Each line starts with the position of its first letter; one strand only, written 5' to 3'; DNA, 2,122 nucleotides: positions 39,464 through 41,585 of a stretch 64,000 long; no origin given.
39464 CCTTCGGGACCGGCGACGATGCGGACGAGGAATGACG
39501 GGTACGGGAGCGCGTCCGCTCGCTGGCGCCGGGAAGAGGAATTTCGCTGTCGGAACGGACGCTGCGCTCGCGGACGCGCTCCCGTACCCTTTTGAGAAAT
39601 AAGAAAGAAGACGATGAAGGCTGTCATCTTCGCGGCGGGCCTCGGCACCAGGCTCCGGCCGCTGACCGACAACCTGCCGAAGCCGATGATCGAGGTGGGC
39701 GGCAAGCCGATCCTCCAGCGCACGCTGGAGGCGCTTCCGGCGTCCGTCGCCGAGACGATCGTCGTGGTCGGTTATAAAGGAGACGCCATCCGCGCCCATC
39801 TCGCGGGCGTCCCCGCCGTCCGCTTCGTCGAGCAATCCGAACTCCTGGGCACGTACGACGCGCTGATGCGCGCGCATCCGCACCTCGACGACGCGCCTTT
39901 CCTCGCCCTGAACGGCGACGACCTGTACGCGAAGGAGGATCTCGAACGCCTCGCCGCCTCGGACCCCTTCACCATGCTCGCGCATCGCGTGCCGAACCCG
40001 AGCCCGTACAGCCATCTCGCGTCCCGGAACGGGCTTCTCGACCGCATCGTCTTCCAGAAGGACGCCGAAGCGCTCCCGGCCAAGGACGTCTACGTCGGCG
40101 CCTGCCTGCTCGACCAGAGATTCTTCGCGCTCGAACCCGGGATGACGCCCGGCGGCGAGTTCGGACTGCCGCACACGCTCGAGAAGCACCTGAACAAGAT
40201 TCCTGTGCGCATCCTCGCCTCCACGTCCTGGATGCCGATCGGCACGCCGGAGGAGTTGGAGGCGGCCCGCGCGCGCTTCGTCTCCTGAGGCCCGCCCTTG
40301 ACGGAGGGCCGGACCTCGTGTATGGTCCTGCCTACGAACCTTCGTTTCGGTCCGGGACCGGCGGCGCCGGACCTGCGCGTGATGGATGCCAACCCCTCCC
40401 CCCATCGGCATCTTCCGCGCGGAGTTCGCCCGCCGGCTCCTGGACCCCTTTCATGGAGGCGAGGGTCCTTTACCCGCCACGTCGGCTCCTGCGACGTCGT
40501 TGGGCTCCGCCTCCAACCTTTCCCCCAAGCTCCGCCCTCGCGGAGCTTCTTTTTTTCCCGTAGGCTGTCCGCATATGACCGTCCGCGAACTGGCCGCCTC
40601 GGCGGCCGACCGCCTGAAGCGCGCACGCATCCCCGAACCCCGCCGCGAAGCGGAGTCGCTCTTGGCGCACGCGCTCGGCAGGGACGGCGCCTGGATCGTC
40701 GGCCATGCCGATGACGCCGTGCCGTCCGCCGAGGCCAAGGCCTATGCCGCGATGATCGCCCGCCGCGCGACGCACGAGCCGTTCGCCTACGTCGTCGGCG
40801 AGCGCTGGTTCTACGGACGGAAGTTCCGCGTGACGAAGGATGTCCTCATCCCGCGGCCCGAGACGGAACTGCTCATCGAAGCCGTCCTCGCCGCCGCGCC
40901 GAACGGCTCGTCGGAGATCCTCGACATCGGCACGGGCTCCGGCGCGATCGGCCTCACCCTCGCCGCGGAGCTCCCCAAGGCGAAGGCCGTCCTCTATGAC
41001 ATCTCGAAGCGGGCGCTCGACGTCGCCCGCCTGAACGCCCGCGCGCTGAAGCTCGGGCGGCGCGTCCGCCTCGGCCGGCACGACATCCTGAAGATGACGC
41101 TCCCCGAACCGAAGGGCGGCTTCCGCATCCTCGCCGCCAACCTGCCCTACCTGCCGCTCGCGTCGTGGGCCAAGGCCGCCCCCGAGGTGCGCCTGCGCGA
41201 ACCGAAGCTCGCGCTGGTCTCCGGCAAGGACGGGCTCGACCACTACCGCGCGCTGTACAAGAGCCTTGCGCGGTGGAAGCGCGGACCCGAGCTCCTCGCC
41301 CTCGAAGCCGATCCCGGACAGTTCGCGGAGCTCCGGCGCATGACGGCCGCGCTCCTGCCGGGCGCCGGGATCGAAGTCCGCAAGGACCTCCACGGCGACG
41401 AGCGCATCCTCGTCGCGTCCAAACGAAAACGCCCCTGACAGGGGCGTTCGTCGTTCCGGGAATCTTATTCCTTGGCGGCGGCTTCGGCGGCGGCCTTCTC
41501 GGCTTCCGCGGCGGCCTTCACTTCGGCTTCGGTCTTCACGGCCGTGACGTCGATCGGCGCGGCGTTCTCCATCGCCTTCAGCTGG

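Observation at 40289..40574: Promoter-to-terminator non-coding unit (~225 nt) abutting the prmC start: candidate attenuator leader or sRNA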

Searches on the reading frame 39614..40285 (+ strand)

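Call 66: search_protein_families(library=pfam, proteins=[window:39614-40285:+], max_evalue=0.01)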
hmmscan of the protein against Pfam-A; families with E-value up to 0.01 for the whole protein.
window:39614-40285:+ (224 aa): 3 families
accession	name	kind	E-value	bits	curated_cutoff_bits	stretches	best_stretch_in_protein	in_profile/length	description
PF00483.29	NTP_transferase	-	2e-15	57.5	21.2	1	2-113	1-120/245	Nucleotidyl transferase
PF12804.13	NTP_transf_3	-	1.3e-12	48.6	27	1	3-115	1-109/160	MobA-like NTP transferase domain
PF01128.25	IspD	-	1e-06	29.1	27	1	2-72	2-71/221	2-C-methyl-D-erythritol 4-phosphate cytidylyltransferase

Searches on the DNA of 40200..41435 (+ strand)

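Call 4: search_rna_families(source=window, start=40200, end=40650, threshold=evalue, max_evalue=10, show_alignments=5)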
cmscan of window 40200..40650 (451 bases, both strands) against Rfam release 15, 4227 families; matches with E-value up to 10: 1.
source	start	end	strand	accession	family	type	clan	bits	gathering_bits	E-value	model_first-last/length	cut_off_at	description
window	40343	40389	+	RF02248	Six3os1_3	Gene; lncRNA;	-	10.3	40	3.9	1-75/75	no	Six3os1 conserved region 3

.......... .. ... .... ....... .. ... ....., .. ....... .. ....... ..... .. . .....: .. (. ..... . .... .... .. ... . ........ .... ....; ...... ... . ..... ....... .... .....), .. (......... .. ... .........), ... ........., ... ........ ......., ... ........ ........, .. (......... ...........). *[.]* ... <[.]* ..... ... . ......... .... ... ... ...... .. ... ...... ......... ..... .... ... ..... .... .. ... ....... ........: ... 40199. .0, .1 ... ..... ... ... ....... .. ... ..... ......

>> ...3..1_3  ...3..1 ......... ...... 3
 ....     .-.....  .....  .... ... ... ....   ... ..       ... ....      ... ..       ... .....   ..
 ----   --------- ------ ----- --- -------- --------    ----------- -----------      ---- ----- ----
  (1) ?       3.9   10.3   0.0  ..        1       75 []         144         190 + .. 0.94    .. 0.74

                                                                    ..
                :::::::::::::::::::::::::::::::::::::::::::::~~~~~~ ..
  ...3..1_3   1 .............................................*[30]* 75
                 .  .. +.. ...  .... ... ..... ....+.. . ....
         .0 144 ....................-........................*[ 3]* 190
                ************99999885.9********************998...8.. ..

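Call 45: build_rna_model(alignment_id=A3, structure=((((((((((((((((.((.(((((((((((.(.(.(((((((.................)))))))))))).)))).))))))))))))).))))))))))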
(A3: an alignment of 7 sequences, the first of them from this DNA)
Model R1 built from alignment A3 (7 sequences, 101 columns); structure: as given.
model positions 98; base pairs 38; branch points 0; effective number of sequences 0.76; information 0.59 bits per position. Calibrated on 0.2 Mb of random sequence (short: E-values are rough).
structure used (alignment columns):
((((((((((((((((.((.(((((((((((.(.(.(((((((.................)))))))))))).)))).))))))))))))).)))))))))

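Call 46: search_with_rna_model(model_id=R1, source=window, filters=off, max_evalue=10)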
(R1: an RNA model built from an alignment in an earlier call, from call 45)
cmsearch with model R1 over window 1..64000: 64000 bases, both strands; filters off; matches with E-value up to 10: 56.
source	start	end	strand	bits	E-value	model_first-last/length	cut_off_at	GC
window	40349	40446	+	105.2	7.3e-17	1-98/98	no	0.76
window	40349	40446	-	28.2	0.0065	1-98/98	no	0.76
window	39501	39588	+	21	0.13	1-98/98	no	0.72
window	39501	39588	-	20.1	0.18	1-98/98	no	0.72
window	59349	59462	-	17.8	0.49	1-98/98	no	0.69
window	39300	39367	-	16.3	0.9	1-98/98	no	0.69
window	48484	48556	-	16.1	0.99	1-98/98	no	0.63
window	20715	20798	+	15.6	1.2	1-98/98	no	0.71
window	40757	40804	-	15.5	1.3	1-98/98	no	0.79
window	44754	44844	+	15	1.5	1-98/98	no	0.76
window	28335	28404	-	14.7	1.7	1-98/98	no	0.73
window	12606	12694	-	13.9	2.4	1-98/98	no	0.73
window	7006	7039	-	13.6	2.8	1-98/98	no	0.71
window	20418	20491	+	13.5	2.9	1-98/98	no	0.69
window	59349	59462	+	13.5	2.9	1-98/98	no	0.69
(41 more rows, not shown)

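Call 47: search_with_rna_model(model_id=R1, sources=[L081, L082, L083, L113, L114, L115, L116, L117, L118, L119, L120, L121, L122, L123, L124, L125, L126, L127, L128, L009, L023, L046, L069, L003, L084, L085, L086, L087, L088, L089, L090, L091, L092, L093, L094, L095, L096, L097, L098, L099, L100, L101, L102, L103, L104, L105, L106, L107, L108, L109, L110, L111, L112], max_evalue=0.1, make_alignment=true)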
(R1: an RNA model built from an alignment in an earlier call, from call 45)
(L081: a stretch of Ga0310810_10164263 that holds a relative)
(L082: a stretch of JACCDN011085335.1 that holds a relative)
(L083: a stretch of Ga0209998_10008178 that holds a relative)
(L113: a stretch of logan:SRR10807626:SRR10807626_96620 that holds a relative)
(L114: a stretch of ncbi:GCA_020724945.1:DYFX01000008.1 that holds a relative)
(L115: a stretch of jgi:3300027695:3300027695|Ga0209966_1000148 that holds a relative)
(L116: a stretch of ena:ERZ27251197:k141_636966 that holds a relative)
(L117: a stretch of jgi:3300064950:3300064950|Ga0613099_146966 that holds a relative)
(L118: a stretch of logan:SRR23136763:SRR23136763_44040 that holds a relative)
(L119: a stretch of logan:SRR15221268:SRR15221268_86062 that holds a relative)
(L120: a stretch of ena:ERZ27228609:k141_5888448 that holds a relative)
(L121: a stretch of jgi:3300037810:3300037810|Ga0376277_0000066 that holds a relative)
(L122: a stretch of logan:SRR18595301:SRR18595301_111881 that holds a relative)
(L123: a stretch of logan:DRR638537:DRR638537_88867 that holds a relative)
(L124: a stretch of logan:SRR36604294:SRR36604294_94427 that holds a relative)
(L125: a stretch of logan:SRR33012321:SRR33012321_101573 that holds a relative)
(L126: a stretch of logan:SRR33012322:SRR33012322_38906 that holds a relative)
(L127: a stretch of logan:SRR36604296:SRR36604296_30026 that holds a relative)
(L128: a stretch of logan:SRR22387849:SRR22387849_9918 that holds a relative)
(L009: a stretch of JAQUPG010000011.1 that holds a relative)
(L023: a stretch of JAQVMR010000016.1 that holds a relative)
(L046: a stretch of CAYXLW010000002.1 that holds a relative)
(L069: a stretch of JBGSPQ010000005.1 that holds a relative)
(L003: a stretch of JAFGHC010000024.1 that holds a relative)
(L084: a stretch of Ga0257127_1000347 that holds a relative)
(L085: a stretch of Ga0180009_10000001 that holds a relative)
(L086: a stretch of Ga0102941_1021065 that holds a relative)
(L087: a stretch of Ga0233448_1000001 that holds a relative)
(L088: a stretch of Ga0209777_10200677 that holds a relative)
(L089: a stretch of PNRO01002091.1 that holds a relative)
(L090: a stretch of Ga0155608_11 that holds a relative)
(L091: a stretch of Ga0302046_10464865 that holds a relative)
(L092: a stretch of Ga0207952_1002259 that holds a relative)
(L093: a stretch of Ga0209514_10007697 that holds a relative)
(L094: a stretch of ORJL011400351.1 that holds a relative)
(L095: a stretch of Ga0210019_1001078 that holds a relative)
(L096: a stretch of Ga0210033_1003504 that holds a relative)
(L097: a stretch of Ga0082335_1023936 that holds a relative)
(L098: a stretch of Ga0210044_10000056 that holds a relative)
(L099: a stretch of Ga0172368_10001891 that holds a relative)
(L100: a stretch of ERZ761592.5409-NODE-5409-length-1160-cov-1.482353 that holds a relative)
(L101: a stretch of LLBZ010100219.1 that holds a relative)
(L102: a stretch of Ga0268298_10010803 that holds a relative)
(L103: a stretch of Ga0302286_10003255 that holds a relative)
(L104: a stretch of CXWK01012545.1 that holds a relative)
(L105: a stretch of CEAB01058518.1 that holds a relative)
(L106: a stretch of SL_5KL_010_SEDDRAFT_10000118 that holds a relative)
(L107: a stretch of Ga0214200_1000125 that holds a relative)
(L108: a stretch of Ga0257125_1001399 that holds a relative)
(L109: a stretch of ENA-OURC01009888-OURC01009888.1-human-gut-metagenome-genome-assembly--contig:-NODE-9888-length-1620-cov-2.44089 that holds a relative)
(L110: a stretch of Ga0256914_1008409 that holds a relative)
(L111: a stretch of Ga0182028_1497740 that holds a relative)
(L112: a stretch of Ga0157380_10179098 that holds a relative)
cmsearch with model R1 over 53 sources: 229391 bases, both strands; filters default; matches with E-value up to 0.1: 16.
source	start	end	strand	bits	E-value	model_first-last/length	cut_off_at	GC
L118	906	1003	+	108.2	7.7e-17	1-98/98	no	0.74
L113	160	257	+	105.2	2.6e-16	1-98/98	no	0.76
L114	2270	2368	+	104.4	3.7e-16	1-98/98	no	0.74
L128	930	1028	+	91.3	8.8e-14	1-98/98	no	0.73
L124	1202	1300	+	76.8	3.7e-11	1-98/98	no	0.76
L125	847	945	+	76.8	3.7e-11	1-98/98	no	0.76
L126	732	830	+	76.8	3.7e-11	1-98/98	no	0.76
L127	1202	1300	+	76.8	3.7e-11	1-98/98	no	0.76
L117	2352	2442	+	72.4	2.3e-10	1-98/98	no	0.76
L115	2212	2303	+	66.9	2.2e-09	1-98/98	no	0.78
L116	2212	2303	+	66.9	2.2e-09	1-98/98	no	0.78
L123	908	1018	+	35.3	0.0012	1-98/98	no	0.77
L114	2270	2368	-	32.2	0.0043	1-98/98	no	0.74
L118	906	1003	-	30.7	0.008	1-98/98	no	0.74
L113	160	257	-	28.2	0.023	1-98/98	no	0.76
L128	930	1028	-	25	0.085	1-98/98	no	0.73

Alignment A4: 16 matches aligned to the model, 147 columns, each read 5' to 3' on its own strand. Consensus structure (alignment columns), stored with it:
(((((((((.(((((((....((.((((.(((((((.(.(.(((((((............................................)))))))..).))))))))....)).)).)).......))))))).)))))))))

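Call 61: search_rna_families(sources=[L118, L123, L129, L081, L117], threshold=evalue, max_evalue=1)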
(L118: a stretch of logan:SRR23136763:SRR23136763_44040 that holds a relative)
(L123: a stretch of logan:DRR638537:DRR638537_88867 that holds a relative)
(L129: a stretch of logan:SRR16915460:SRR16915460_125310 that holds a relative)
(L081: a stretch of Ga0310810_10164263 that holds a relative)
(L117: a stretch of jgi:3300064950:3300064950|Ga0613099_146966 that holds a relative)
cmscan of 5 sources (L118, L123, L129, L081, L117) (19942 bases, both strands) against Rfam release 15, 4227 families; matches with E-value up to 1: 0.
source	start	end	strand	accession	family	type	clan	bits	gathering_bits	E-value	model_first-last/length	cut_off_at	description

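Call 80: search_with_rna_model(model_id=R1, sources=[L001, L002, L003, L004, L005, L006, L007, L008, L009, L010, L011, L012, L013, L014, L015, L016, L017, L018, L019, L020, L021, L022, L023, L024, L025, L026, L027, L028, L029, L030, L031, L032, L033, L034, L035, L036, L037, L038, L039, L040, L041, L042, L043, L044, L045, L046, L047, L048, L049, L050, L051, L052, L053, L054, L055, L056, L057, L058, L059, L060, L061, L062, L063, L064, L065, L066, L067, L068, L069, L070, L071, L072, L073, L074, L075, L076, L077, L078, L079, L080, L129, L130], max_evalue=1)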
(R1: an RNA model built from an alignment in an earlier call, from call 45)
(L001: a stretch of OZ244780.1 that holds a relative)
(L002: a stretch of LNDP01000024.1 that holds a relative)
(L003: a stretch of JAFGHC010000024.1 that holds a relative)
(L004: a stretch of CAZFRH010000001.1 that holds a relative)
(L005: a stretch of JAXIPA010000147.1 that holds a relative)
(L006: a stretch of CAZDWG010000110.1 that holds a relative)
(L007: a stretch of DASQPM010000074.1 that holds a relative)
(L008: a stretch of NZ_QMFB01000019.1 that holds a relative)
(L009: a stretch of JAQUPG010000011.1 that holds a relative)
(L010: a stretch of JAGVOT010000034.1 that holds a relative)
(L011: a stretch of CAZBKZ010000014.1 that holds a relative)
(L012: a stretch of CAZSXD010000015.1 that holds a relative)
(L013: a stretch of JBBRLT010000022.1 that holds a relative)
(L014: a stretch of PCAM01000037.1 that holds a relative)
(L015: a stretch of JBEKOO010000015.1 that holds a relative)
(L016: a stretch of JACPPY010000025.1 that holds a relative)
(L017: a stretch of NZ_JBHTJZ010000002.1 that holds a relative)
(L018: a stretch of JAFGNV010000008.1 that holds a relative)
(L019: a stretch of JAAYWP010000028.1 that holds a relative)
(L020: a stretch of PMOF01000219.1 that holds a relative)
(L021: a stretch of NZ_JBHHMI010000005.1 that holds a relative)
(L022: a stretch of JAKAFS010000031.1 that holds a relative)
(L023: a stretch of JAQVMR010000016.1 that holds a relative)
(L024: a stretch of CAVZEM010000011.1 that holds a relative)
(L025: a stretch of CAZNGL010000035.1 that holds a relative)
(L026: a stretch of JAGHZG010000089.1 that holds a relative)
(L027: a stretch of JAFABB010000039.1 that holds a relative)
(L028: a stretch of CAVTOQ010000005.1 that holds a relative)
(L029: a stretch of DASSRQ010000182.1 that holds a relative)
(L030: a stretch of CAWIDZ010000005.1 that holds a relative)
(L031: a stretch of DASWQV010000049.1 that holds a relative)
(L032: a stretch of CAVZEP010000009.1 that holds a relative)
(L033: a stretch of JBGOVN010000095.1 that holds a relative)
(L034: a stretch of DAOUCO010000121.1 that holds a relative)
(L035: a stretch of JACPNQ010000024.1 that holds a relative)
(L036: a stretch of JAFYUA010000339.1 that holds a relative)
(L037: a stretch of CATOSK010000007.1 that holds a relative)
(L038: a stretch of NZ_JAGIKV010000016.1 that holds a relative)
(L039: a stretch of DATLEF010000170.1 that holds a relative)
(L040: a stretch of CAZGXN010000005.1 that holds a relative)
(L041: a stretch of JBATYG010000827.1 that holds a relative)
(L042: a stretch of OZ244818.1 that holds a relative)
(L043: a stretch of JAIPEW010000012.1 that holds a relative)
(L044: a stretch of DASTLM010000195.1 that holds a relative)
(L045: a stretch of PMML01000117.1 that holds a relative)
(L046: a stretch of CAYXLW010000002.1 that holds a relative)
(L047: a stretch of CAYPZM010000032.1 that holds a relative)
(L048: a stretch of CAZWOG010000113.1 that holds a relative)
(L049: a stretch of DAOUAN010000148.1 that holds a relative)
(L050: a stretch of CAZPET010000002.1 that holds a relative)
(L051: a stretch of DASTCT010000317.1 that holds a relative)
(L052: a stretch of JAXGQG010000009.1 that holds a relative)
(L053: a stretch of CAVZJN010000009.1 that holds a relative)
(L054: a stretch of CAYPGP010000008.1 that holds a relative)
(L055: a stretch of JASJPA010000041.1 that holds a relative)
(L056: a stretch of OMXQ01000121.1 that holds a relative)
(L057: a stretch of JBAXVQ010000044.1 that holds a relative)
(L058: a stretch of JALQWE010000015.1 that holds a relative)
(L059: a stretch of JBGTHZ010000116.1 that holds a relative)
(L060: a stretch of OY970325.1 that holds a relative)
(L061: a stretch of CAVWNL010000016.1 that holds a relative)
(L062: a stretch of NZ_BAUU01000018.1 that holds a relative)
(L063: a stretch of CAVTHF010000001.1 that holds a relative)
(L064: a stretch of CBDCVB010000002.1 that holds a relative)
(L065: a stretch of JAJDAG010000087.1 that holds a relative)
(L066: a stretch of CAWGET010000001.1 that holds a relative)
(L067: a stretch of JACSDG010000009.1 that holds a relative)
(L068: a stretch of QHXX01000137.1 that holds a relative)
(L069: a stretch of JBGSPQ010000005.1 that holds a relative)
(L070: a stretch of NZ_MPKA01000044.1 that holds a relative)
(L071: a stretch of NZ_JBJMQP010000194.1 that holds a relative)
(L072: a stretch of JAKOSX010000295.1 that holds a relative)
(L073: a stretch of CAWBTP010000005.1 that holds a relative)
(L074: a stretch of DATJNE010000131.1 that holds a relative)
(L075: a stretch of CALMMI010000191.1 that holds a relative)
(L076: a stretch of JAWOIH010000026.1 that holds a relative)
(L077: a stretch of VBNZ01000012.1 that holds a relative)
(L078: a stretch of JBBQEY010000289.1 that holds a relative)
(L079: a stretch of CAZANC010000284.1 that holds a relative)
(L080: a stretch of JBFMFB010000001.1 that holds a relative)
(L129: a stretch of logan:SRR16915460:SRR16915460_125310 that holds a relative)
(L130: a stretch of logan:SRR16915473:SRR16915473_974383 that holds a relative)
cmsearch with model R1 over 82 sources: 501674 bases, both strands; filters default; matches with E-value up to 1: 2.
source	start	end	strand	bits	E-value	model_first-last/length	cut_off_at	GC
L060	2903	2974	-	24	0.29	1-98/98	no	0.62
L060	2903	2974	+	23.2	0.4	1-98/98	no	0.62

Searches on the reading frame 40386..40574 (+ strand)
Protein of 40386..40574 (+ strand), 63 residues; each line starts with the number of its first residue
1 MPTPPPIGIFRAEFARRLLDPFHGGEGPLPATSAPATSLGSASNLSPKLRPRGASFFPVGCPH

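Call 66: search_protein_families(library=pfam, proteins=[window:40386-40574:+], max_evalue=0.01)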
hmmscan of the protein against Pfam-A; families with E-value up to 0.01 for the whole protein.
window:40386-40574:+ (63 aa): 0 families
